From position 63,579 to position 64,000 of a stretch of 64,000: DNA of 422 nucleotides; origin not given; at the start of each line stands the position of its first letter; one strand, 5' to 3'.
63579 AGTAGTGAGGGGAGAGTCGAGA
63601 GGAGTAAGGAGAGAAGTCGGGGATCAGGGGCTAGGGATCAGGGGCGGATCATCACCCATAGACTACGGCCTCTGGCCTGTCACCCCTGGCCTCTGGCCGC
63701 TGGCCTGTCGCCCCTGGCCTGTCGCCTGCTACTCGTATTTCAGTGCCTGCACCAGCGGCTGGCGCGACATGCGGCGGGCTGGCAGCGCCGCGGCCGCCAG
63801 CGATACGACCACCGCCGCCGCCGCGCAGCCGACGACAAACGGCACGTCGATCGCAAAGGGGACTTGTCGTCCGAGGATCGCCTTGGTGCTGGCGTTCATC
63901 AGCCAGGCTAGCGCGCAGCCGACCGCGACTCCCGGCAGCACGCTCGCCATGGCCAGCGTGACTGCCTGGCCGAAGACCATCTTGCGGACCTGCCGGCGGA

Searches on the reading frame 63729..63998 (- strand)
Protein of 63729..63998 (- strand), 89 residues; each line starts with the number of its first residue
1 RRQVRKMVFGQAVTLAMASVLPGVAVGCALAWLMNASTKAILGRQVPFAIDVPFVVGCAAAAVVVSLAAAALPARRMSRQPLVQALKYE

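Call 83: search_protein_families(library=pfam, proteins=[window:63729-63998:-], max_evalue=0.0001)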
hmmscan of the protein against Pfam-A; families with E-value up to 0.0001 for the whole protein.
window:63729-63998:- (89 aa): 1 family
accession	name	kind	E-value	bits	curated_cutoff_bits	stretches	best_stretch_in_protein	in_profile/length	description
PF02687.27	FtsX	-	1.1e-11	45.3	25.5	1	1-81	40-119/120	FtsX-like permease C-terminal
